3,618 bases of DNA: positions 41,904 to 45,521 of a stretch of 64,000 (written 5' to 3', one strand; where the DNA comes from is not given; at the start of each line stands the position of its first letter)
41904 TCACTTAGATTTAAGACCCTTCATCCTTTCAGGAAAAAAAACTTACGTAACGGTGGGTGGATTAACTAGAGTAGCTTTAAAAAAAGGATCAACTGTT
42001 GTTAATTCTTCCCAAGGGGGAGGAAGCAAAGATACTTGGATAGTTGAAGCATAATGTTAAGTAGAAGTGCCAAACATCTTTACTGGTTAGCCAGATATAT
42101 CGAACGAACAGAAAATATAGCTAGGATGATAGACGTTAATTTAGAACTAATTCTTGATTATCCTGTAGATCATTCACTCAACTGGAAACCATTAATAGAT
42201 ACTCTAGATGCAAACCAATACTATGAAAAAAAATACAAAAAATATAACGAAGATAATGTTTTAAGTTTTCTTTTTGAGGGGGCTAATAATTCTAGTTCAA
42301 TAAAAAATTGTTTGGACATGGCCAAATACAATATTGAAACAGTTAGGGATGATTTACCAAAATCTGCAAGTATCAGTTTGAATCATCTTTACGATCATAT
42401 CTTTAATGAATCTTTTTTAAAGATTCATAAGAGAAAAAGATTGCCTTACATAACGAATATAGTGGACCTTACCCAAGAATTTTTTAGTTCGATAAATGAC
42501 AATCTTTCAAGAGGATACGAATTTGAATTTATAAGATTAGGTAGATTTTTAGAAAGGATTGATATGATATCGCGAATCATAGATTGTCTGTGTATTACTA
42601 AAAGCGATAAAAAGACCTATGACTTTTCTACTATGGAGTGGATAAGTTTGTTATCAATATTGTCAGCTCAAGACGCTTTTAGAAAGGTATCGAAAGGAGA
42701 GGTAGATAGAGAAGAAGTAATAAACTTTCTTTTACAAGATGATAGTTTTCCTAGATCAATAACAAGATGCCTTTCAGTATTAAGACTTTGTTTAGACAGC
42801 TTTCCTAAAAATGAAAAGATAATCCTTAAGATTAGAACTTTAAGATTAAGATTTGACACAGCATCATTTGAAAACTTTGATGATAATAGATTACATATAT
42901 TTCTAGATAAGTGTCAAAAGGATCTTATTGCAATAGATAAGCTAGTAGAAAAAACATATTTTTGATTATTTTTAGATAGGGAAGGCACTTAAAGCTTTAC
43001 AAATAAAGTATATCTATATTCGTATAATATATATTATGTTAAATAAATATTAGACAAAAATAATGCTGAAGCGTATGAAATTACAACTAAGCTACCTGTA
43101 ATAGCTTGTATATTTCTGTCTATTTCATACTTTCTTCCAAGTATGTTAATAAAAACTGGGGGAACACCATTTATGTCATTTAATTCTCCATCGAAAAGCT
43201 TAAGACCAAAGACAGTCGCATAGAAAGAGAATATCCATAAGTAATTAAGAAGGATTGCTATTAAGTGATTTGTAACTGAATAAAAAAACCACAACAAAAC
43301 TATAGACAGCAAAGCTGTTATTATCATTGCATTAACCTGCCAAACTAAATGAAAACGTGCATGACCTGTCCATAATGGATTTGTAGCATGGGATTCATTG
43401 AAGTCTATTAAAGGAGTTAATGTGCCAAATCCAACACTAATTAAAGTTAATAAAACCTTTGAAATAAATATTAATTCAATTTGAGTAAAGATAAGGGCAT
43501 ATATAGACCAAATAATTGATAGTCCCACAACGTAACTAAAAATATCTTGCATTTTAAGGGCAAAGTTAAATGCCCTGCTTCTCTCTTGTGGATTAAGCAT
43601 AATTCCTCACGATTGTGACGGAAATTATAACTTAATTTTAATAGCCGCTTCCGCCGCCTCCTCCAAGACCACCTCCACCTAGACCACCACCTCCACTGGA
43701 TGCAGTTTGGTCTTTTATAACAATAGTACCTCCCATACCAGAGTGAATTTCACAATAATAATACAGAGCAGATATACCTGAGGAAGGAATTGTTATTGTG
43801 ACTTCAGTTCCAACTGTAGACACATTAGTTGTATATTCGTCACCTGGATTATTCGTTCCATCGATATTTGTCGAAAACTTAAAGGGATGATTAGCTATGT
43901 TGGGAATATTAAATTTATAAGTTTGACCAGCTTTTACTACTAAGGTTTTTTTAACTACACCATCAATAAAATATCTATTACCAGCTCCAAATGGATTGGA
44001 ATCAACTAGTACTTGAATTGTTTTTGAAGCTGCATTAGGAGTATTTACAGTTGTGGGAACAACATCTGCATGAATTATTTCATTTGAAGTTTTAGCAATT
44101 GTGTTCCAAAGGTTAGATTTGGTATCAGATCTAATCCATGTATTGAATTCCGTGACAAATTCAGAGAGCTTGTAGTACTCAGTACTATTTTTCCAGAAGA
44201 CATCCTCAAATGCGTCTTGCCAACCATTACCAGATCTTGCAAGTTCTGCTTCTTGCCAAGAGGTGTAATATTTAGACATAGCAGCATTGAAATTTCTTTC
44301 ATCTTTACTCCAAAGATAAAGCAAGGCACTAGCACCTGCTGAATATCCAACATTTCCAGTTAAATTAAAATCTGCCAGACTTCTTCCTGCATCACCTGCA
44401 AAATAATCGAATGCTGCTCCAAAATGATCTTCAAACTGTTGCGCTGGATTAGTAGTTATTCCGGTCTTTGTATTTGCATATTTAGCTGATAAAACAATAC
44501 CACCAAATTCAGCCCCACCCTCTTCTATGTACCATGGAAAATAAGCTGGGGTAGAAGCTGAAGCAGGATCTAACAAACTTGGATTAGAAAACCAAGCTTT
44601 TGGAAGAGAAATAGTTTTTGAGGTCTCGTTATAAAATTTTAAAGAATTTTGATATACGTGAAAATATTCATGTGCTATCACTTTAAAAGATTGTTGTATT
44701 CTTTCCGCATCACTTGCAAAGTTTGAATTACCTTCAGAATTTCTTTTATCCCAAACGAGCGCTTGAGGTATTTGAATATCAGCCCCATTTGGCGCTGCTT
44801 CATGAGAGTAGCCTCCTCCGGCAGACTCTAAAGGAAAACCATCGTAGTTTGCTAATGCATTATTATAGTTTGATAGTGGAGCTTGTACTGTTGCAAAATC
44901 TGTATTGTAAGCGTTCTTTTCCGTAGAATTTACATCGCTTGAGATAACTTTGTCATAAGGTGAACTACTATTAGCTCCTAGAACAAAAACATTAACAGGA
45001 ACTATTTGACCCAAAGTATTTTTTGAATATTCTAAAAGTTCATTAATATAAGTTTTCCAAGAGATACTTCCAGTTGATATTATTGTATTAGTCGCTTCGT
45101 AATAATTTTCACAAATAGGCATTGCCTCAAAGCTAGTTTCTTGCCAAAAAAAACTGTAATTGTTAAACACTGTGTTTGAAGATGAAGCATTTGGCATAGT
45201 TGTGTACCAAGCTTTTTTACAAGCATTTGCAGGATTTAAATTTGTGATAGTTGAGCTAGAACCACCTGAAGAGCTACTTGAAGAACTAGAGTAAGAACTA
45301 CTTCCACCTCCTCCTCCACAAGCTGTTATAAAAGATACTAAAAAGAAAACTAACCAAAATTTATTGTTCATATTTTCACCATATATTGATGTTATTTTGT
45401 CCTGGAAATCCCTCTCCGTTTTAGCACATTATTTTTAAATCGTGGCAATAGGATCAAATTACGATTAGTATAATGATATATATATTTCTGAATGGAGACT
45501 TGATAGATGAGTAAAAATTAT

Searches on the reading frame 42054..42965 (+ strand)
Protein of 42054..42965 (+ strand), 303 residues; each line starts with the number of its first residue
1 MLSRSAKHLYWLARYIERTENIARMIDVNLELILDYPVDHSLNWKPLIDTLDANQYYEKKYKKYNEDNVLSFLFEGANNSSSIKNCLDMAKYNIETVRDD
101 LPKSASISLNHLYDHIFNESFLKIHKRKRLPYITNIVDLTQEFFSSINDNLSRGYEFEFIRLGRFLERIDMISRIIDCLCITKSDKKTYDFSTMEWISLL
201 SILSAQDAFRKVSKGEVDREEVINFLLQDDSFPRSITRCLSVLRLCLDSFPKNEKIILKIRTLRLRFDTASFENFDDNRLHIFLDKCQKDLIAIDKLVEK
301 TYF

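Call 77: search_protein_families(library=pfam, proteins=[window:42054-42965:+], max_evalue=0.001)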
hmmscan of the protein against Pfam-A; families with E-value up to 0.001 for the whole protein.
window:42054-42965:+ (303 aa): 1 family
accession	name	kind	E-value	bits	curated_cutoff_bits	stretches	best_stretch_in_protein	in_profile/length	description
PF04168.17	Alpha-E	-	1e-64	219.5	20.8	1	1-303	1-294/294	A predicted alpha-helical domain with a conserved ER motif.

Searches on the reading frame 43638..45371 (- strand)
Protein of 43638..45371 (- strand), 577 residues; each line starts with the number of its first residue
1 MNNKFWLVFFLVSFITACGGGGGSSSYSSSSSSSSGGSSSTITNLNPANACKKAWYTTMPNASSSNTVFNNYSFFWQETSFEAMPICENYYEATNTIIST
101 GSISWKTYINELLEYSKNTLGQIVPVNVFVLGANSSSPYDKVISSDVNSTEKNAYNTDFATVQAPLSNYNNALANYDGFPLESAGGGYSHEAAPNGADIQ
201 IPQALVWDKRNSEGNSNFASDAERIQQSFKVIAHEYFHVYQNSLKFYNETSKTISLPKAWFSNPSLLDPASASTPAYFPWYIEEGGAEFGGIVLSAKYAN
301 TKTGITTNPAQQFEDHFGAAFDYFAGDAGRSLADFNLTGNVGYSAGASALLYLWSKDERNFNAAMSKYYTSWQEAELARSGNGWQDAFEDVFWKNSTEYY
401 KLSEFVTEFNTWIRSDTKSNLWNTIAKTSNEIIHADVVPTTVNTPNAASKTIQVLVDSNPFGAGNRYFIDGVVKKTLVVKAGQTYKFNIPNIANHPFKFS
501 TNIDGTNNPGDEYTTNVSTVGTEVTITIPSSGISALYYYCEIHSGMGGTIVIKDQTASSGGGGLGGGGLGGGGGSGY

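Call 6: search_protein_families(library=pfam, proteins=[window:43638-45371:-], max_evalue=1)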
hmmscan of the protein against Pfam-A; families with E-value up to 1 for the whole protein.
window:43638-45371:- (577 aa): 1 family
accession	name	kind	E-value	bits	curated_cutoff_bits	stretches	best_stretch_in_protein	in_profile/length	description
PF00127.26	Copper-bind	-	0.054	14.4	21.2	1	474-552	16-98/99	Copper binding proteins, plastocyanin/azurin family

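Call 7: search_protein_families(library=ncbifam, proteins=[window:43638-45371:-], max_evalue=1)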
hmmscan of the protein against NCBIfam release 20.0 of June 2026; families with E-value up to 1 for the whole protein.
window:43638-45371:- (577 aa): 2 families
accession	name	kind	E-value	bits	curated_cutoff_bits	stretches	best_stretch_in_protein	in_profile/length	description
NF058595.1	invert_tail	domain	0.075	13.4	37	1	7-43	61-96/113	lipo-invert putative C-terminal anchoring domain-containing protein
TIGR02656.1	cyanin_plasto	equivalog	0.091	13.2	87.85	1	475-553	17-99/99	plastocyanin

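Call 106: search_protein_families(library=phrogs, proteins=[window:43638-45371:-], max_evalue=0.01)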
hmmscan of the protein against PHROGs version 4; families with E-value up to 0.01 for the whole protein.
window:43638-45371:- (577 aa): 2 families
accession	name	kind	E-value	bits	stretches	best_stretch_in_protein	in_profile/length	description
phrog_677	-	tail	2.4e-12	48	1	449-554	303-410/412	baseplate wedge tail fiber protein connector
phrog_6005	-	head and packaging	6.6e-07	28.2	1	463-532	674-744/1512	virion structural protein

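Call 107: search_protein_families(library=padloc, proteins=[window:43638-45371:-], max_evalue=0.01)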
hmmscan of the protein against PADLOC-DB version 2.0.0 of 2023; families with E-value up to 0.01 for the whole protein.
window:43638-45371:- (577 aa): 0 families
